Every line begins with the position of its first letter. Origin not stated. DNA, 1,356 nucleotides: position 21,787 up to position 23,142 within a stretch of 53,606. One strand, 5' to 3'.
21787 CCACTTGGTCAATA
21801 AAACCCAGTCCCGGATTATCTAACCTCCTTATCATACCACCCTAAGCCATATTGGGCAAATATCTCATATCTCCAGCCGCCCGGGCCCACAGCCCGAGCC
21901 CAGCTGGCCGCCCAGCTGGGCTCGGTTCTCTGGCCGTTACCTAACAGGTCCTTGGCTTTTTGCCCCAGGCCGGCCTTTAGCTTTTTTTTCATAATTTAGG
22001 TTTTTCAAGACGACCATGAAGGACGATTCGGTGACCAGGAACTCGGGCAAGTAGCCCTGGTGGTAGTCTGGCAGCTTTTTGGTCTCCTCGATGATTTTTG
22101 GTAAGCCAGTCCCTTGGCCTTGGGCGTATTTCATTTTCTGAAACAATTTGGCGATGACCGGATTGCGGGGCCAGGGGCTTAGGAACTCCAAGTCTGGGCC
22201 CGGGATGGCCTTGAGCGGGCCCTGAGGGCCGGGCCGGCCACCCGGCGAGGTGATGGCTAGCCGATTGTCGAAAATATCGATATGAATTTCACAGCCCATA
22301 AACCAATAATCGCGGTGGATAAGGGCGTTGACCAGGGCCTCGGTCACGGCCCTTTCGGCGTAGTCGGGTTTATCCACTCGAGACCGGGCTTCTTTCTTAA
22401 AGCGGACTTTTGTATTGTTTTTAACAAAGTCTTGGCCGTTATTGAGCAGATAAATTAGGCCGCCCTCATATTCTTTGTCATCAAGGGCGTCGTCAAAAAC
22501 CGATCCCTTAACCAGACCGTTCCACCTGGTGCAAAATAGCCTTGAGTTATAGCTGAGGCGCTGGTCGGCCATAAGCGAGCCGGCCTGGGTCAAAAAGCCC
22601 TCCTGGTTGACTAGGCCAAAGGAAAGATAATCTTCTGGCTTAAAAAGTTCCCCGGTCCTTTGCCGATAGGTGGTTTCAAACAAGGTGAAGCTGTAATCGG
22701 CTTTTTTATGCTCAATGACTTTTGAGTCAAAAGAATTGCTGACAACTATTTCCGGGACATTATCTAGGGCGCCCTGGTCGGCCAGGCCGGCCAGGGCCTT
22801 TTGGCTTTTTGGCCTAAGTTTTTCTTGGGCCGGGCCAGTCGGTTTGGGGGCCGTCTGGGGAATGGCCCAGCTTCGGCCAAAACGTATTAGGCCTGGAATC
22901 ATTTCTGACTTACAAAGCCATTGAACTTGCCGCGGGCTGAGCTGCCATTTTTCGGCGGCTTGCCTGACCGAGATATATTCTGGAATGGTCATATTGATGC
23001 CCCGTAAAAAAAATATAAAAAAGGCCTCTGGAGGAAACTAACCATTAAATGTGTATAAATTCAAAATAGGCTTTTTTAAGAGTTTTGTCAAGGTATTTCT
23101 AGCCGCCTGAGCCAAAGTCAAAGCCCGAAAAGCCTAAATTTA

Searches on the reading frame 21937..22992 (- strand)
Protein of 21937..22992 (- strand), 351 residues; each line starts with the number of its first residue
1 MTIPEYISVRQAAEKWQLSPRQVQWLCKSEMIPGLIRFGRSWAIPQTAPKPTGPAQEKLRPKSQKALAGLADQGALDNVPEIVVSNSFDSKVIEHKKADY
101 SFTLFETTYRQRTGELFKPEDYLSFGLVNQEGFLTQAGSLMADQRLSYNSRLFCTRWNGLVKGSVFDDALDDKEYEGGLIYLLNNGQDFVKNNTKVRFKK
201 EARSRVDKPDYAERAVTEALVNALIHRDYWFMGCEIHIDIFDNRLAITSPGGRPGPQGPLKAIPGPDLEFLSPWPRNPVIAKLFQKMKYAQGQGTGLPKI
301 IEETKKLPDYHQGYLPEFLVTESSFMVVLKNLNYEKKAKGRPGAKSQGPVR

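Call 31: search_protein_families(library=pfam, proteins=[window:21937-22992:-], max_evalue=0.001)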
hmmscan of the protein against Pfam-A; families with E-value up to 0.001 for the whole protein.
window:21937-22992:- (351 aa): 1 family
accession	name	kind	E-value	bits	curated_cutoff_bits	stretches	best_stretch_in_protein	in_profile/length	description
PF13749.12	HATPase_c_4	-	2.8e-15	56.5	26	1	233-329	1-89/89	Putative ATP-dependent DNA helicase recG C-terminal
